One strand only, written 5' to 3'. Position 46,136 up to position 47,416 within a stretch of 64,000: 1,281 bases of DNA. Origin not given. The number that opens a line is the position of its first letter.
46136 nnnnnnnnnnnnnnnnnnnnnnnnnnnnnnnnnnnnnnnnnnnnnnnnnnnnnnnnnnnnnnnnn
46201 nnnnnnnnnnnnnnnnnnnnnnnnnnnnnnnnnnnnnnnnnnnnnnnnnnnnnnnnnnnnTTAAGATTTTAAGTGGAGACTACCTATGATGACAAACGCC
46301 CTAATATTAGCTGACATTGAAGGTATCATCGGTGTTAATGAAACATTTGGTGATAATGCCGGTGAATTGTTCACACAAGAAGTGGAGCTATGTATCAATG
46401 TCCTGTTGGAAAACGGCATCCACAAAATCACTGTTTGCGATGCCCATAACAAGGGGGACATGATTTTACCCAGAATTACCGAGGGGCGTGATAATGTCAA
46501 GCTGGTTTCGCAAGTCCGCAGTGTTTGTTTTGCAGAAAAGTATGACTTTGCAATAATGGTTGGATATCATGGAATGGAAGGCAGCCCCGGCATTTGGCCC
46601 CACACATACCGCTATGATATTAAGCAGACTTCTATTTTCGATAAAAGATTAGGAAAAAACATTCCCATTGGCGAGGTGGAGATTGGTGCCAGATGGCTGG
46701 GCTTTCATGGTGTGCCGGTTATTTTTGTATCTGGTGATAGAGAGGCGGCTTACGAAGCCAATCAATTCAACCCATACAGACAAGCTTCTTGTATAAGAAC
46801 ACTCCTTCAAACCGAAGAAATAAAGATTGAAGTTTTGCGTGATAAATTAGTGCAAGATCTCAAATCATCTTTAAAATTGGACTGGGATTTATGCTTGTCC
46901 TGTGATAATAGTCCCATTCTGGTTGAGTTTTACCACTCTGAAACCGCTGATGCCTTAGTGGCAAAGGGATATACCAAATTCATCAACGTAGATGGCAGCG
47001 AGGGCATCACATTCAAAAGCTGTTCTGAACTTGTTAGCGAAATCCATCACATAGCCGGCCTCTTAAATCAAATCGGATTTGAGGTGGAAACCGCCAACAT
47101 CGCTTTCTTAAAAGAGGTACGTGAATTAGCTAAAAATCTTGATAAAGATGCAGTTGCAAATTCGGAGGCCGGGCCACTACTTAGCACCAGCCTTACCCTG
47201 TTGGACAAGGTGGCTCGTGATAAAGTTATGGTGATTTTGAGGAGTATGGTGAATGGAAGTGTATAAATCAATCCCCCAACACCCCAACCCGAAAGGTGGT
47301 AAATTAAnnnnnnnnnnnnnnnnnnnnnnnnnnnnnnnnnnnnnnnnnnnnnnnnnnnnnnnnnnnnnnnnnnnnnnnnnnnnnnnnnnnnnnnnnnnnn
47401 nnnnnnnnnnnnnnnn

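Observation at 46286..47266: Intact M55 D-aminopeptidase embedded in the peptide-maturation locus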

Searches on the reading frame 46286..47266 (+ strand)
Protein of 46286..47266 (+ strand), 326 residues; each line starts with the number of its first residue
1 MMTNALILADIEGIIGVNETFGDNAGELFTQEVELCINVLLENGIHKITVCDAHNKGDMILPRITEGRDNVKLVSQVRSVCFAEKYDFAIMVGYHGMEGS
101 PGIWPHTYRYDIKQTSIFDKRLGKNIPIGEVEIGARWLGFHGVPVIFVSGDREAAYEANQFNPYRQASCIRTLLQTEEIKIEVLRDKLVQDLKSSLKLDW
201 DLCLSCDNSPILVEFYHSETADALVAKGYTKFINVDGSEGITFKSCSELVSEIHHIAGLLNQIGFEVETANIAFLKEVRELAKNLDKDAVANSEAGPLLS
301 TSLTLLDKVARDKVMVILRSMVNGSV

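Call 4: search_protein_families(library=pfam, proteins=[window:46286-47266:+], max_evalue=0.01)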
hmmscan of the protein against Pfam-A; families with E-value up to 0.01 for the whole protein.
window:46286-47266:+ (326 aa): 1 family
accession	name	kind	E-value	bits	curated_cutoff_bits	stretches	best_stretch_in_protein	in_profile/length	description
PF04951.18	Peptidase_M55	-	5.6e-26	92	25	1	6-237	4-245/264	D-aminopeptidase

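Call 5: search_protein_families(library=ncbifam, proteins=[window:46286-47266:+], max_evalue=0.01)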
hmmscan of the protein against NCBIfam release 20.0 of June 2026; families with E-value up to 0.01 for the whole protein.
window:46286-47266:+ (326 aa): 1 family
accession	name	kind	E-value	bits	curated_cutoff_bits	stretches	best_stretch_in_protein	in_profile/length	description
NF058634.1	AmiPeptDppABac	equivalog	9.5e-19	67.8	430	1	13-173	11-176/274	D-aminopeptidase DppA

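Call 6: search_solved_structures(query=window:46286-47266:+, max_evalue=1, show_alignments=2)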
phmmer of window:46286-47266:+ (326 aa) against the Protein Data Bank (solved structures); distinct sequences matched with E-value up to 1: 2.
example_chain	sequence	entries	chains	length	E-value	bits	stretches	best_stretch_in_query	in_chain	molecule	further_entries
1hi9_A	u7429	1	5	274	1.7e-12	50.5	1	9-180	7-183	DIPEPTIDE TRANSPORT PROTEIN DPPA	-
3zbh_A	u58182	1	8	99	0.72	12.3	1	244-309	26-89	ESXA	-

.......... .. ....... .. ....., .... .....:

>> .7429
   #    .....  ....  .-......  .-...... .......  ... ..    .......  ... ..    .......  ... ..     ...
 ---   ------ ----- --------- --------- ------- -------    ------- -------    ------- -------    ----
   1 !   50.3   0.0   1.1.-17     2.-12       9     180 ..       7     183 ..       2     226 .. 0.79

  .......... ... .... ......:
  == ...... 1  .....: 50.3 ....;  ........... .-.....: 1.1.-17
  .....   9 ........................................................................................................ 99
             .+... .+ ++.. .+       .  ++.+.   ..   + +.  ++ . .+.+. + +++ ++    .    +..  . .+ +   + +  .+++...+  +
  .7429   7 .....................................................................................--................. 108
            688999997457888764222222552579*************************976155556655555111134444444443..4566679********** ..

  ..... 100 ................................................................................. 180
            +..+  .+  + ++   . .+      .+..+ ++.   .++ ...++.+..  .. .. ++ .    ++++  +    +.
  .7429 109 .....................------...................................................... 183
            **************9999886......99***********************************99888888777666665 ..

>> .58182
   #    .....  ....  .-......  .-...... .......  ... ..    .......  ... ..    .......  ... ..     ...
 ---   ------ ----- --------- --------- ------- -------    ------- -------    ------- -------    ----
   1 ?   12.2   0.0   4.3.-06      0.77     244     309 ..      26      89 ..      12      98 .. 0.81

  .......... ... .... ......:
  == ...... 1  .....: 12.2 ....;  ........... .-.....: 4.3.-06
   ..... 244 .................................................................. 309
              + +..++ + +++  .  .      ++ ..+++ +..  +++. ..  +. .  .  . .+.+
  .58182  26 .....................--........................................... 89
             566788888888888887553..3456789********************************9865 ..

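Call 7: find_homologous_proteins(query=window:46286-47266:+)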
Query window:46286-47266:+ (326 aa): 51 proteins with E <= 0.001 among 1915 candidates.
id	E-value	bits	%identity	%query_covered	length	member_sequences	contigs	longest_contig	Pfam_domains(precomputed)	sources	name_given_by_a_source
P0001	7.3e-215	730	100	100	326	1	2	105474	PF04951.19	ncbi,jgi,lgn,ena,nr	ncbi:MAG: M55 family metallopeptidase [Defluviitaleaceae bacterium]|nr:M55 family metallopeptidase [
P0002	2.0e-150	518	72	99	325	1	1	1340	PF04951.19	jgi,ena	-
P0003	1.6e-142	493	69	100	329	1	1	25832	PF04951.19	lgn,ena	-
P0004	1.2e-105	371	57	99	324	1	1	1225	PF04951.19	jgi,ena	-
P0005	2.0e-103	364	54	98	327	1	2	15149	PF04951.19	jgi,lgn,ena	-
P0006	3.7e-93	330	51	98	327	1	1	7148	PF04951.19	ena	-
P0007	7.8e-93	329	50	99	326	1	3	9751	PF04951.19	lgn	-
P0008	9.2e-92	326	51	98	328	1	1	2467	PF04951.19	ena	-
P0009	2.3e-88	315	47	98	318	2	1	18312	PF04951.19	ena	-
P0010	2.8e-87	311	48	98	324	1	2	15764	PF04951.19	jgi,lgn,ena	-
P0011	2.9e-87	311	46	99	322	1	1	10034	PF04951.19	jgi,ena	-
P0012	3.8e-87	311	48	98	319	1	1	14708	PF04951.19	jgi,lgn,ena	-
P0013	3.5e-86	307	46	100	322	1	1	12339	PF04951.19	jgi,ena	-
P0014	7.2e-85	303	46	99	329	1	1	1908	PF04951.19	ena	-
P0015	1.6e-82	295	46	99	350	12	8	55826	PF04951.19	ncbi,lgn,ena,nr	ncbi:M55 family metallopeptidase [Anaerosalibacter massiliensis]|nr:M55 family metallopeptidase [Ana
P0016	4.8e-82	294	45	99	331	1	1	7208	PF04951.19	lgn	-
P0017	3.1e-81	291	44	98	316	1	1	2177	PF04951.19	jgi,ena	-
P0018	4.0e-81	291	46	99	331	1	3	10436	PF04951.19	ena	-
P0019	7.4e-81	290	46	96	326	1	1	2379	PF04951.19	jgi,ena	-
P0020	5.2e-80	287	44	99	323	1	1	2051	PF04951.19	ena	-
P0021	1.4e-79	286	46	98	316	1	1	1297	PF04951.19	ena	-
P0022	2.0e-77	279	45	96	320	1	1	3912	PF04951.19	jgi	-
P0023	2.8e-76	275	45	98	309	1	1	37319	PF04951.19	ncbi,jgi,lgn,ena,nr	ncbi:MAG: M55 family metallopeptidase [Defluviitaleaceae bacterium]|nr:M55 family metallopeptidase [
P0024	3.9e-76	274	45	99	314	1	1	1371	PF04951.19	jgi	-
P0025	1.2e-75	273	44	98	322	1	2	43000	PF04951.19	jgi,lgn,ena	-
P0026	2.5e-75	272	44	98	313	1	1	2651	PF04951.19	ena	-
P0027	2.8e-75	272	46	98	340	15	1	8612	PF04951.19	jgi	-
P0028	4.9e-75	271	43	98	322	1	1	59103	PF04951.19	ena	-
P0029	6.2e-74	267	43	98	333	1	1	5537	PF04951.19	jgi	jgi:D-aminopeptidase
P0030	1.8e-73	266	44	98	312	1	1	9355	PF04951.19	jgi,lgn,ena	-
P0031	2.0e-73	266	43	99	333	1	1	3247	PF04951.19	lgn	-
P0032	1.1e-70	256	42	96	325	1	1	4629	PF04951.19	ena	-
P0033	1.9e-70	256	42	98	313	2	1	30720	PF04951.19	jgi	-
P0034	5.0e-70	254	42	99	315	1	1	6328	PF04951.19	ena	-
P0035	5.7e-69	251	42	97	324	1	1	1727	PF04951.19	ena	-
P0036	6.8e-65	238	48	81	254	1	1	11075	PF04951.19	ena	-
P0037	1.5e-63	233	39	96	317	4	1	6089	PF04951.19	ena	-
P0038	8.0e-63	231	41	95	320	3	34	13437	PF04951.19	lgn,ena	-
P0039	2.8e-61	226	37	98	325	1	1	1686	PF04951.19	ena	-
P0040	4.8e-61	225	39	96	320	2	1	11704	PF04951.19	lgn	-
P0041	1.4e-59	220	49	69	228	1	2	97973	PF04951.19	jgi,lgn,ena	-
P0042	1.2e-57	214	38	93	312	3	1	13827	PF04951.19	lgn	-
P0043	3.7e-57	212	36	95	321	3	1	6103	PF04951.19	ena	-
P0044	1.3e-56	210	35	97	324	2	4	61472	PF04951.19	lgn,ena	-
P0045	2.5e-56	209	45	71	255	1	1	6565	PF04951.19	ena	-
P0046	1.4e-53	200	36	95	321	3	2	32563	PF04951.19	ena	-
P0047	2.6e-53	199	39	99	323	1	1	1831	PF04951.19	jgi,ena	-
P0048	2.2e-48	183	38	82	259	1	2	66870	PF04951.19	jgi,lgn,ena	-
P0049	1.0e-47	181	36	89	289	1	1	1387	PF04951.19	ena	-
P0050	4.9e-13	67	33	68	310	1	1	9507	PF04951.19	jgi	-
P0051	1.7e-8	52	30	55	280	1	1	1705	PF04951.19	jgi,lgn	-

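Call 9: find_encoding_contigs(protein=P0015, flank=10000, max_places=3)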
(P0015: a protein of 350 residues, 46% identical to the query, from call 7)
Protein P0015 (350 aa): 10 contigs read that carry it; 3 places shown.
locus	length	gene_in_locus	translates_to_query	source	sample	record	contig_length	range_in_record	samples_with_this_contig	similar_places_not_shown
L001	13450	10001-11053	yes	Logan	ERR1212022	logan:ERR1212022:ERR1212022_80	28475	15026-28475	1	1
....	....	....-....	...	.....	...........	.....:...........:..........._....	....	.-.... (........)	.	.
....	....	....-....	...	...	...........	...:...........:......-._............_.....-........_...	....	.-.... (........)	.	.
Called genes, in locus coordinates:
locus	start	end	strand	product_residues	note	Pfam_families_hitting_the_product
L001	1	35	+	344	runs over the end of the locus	PF10114:PocR, PF00015:MCPsignal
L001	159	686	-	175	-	PF17099:TrpP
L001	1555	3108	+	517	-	-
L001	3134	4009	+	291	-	PF00005:ABC_tran, PF13304:AAA_21 (faint)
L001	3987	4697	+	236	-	-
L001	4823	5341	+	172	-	PF04229:GrpB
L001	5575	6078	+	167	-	PF00881:Nitroreductase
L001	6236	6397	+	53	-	-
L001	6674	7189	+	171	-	PF02163:Peptidase_M50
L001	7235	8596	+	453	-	PF13353:Fer4_12 (weak), PF04055:Radical_SAM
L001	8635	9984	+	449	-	PF13353:Fer4_12 (weak), PF04055:Radical_SAM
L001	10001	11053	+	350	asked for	PF04951:Peptidase_M55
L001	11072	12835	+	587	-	PF00664:ABC_membrane, PF13304:AAA_21 (faint), PF00005:ABC_tran, PF02463:SMC_N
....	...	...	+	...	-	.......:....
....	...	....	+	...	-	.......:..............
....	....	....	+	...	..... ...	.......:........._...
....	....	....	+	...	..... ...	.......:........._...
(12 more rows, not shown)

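Call 10: find_encoding_contigs(protein=P0003, flank=10000, max_places=2)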
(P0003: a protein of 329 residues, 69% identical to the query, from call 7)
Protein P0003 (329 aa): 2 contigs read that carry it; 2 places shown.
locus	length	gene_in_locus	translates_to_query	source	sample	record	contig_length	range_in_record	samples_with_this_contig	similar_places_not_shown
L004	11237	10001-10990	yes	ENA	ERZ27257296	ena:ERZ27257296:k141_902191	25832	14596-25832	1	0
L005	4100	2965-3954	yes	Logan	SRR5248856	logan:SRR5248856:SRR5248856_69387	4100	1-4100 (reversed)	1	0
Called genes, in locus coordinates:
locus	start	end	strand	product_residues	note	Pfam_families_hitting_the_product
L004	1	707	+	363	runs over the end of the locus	PF13180:PDZ_2 (faint), PF05580:Peptidase_S55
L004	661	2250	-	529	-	PF00239:Resolvase, PF07508:Recombinase, PF13408:Zn_ribbon_recom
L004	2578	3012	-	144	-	-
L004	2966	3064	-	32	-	-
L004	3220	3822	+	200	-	PF01381:HTH_3, PF07022:Phage_CI_repr, PF12844:HTH_19, PF13443:HTH_26, PF13560:HTH_31 (weak)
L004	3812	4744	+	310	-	PF01381:HTH_3, PF12844:HTH_19, PF13560:HTH_31 (weak), PF20432:Xre-like-HTH (weak), PF18768:RNPP_C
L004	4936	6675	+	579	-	PF03572:Peptidase_S41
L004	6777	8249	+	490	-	-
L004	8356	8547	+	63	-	-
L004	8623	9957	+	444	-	PF13353:Fer4_12 (weak), PF04055:Radical_SAM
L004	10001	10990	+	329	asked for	PF04951:Peptidase_M55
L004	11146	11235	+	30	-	?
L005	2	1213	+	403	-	?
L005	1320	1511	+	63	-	-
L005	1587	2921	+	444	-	PF13353:Fer4_12 (weak), PF04055:Radical_SAM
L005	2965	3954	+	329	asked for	PF04951:Peptidase_M55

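Call 11: find_encoding_contigs(protein=P0023, flank=10000, max_places=2)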
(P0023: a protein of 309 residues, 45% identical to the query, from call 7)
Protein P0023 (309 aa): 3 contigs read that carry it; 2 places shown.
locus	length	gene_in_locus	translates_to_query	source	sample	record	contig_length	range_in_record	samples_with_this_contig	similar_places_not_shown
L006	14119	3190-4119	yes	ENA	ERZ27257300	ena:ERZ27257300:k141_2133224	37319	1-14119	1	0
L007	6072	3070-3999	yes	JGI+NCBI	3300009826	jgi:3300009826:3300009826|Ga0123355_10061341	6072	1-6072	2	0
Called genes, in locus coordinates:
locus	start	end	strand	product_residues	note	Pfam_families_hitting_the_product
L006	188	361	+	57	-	-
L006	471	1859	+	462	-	PF04055:Radical_SAM, PF13353:Fer4_12 (faint)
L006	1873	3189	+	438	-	PF13353:Fer4_12 (weak), PF04055:Radical_SAM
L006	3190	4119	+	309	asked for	PF04951:Peptidase_M55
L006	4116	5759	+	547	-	PF00664:ABC_membrane, PF00005:ABC_tran, PF02463:SMC_N (weak), PF13304:AAA_21 (faint)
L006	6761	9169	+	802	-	PF00672:HAMP, PF08448:PAS_4, PF00015:MCPsignal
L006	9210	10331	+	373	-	PF03480:DctP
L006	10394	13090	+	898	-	PF14827:dCache_3, PF17203:sCache_3_2 (faint), PF00989:PAS (faint), PF17201:Cache_3-Cache_2, PF17202:sCache_3_3, PF00672:HAMP, PF08448:PAS_4, PF00015:MCPsignal, +1 more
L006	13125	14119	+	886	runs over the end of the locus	PF00672:HAMP (weak), PF00989:PAS, PF08448:PAS_4 (faint), PF13426:PAS_9 (faint), PF00015:MCPsignal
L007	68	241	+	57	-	-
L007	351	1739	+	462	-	PF04055:Radical_SAM, PF13353:Fer4_12 (faint)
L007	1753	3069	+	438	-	PF13353:Fer4_12 (weak), PF04055:Radical_SAM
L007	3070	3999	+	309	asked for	PF04951:Peptidase_M55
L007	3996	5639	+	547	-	PF00664:ABC_membrane, PF00005:ABC_tran, PF02463:SMC_N (weak), PF13304:AAA_21 (faint)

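Call 12: find_encoding_contigs(protein=P0044, flank=8000, max_places=2)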
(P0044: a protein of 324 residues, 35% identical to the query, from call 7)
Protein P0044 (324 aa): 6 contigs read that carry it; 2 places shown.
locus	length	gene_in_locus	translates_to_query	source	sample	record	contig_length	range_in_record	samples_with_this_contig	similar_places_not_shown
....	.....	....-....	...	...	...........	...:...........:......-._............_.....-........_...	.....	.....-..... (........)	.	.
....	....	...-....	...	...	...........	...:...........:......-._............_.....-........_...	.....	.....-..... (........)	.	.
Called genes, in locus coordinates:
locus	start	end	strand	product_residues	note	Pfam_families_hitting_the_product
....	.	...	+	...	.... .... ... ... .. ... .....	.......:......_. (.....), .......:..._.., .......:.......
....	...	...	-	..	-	-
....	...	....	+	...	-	-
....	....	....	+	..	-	-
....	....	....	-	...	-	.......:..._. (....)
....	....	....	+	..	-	-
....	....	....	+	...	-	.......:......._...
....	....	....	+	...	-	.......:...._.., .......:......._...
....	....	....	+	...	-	-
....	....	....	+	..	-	-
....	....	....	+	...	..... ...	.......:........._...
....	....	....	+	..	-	-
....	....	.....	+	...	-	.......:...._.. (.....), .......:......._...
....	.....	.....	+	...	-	-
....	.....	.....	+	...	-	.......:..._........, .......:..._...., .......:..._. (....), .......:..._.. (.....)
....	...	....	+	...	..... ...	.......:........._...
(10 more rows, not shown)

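Call 13: find_encoding_contigs(protein=P0028, flank=8000, max_places=2)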
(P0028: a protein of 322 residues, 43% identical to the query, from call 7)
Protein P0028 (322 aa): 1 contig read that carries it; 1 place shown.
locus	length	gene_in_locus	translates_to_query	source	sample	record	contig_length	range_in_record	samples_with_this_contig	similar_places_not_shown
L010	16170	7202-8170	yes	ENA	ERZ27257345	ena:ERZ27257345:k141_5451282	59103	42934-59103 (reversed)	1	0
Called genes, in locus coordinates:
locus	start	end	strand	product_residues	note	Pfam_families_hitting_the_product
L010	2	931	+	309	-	?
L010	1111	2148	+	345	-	PF01381:HTH_3, PF12844:HTH_19, PF13560:HTH_31 (weak)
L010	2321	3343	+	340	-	PF00899:ThiF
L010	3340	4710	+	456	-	PF02624:YcaO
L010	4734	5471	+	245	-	PF00881:Nitroreductase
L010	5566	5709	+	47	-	-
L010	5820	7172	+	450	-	PF13353:Fer4_12, PF04055:Radical_SAM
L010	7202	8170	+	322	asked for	PF04951:Peptidase_M55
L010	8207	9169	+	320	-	PF04055:Radical_SAM, PF13353:Fer4_12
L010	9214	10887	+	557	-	PF00664:ABC_membrane, PF13304:AAA_21 (faint), PF00005:ABC_tran, PF02463:SMC_N (faint)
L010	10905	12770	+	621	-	PF04055:Radical_SAM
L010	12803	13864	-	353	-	PF00144:Beta-lactamase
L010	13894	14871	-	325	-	PF00710:Asparaginase, PF17763:Asparaginase_C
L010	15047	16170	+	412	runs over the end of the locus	PF00144:Beta-lactamase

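Call 14: find_encoding_contigs(protein=P0048, flank=8000, max_places=2)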
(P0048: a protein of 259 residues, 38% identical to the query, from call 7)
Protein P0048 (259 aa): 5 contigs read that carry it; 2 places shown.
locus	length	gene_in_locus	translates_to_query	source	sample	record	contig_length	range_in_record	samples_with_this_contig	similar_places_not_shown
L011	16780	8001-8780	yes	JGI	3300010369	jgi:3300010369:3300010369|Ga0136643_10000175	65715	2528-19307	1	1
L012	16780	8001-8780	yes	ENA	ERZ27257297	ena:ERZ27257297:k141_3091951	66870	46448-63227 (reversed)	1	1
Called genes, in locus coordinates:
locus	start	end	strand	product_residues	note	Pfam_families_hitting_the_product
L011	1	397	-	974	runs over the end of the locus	?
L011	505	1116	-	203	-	-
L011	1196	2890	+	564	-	PF08757:CotH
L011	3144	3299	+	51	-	-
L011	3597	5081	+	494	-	PF03572:Peptidase_S41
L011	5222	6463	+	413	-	PF04055:Radical_SAM, PF13353:Fer4_12 (weak)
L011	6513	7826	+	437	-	PF04055:Radical_SAM, PF13353:Fer4_12 (faint)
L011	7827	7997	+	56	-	PF04951:Peptidase_M55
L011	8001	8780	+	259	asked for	PF04951:Peptidase_M55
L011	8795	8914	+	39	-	-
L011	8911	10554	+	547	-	PF00664:ABC_membrane, PF13304:AAA_21 (faint), PF02463:SMC_N (faint), PF00005:ABC_tran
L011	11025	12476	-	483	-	-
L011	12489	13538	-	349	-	-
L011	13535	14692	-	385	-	PF12698:ABC2_membrane_3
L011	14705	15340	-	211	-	PF00005:ABC_tran, PF13304:AAA_21 (faint)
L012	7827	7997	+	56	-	PF04951:Peptidase_M55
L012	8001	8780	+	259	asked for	PF04951:Peptidase_M55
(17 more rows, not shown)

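Call 15: find_encoding_contigs(protein=P0033, flank=8000, max_places=2)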
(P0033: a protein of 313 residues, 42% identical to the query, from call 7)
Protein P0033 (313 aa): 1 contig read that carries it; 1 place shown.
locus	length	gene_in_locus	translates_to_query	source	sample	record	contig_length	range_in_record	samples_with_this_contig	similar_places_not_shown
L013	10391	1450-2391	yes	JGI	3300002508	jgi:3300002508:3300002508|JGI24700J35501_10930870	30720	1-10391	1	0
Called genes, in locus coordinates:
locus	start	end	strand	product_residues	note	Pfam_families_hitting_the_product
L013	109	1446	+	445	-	PF13353:Fer4_12 (weak), PF04055:Radical_SAM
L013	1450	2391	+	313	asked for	PF04951:Peptidase_M55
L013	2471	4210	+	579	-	PF00664:ABC_membrane, PF03193:RsgA_GTPase (faint), PF00005:ABC_tran, PF02463:SMC_N, PF13304:AAA_21 (faint)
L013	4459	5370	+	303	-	PF05853:BKACE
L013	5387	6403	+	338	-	PF01210:NAD_Gly3P_dh_N (weak), PF02558:ApbA, PF03721:UDPG_MGDP_dh_N (weak), PF08546:ApbA_C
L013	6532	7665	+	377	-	PF00144:Beta-lactamase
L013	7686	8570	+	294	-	PF02653:BPD_transp_2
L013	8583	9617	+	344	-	PF02653:BPD_transp_2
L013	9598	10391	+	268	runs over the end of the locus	PF13476:AAA_23 (weak), PF00005:ABC_tran, PF13304:AAA_21 (faint), PF12399:BCA_ABC_TP_C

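Call 27: find_related_loci(query=A1, collection=genome_contigs, flank=10000)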
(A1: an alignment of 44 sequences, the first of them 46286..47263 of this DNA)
Query A1 (326 aa) in genome_contigs; peptide patterns used: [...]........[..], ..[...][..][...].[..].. (x = any residue, [..] = any of these).
90 stretches matched a pattern; 6 encode a relative of the query (tblastn E <= 1e-3); 6 distinct loci.
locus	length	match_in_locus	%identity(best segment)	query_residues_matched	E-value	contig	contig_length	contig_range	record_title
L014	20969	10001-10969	46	2-324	4e-91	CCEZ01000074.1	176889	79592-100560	Anaerosalibacter sp. ND1 genome assembly Anaerosalibacter massiliensis ND1, contig G347_S1_L001_R1_001_contig_74, whole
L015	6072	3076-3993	45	5-323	4e-85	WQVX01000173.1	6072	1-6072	MAG: Defluviitaleaceae bacterium isolate Emb289P1bin51 Ga0123355_10061341, whole genome shotgun sequence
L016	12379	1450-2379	42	2-321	3e-78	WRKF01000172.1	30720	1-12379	MAG: Defluviitaleaceae bacterium isolate Th196P1bin10 JGI24700J35501_10930870, whole genome shotgun sequence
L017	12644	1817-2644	27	2-303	2e-22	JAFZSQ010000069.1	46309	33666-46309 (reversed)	MAG: Lachnospiraceae bacterium isolate RGIG8061 Water_buffalos_Rumen-1__c927979, whole genome shotgun sequence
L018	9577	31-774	28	27-282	1e-16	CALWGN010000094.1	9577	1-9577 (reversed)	MAG: uncultured Lachnospiraceae bacterium isolate E0_LS__bin228 genome assembly, contig: E0_LS__k127_170985, whole genom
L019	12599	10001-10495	30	7-161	1e-9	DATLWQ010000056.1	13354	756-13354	MAG TPA_asm: Fimbriimonadaceae bacterium isolate SMAG_U13223 k141_407159, whole genome shotgun sequence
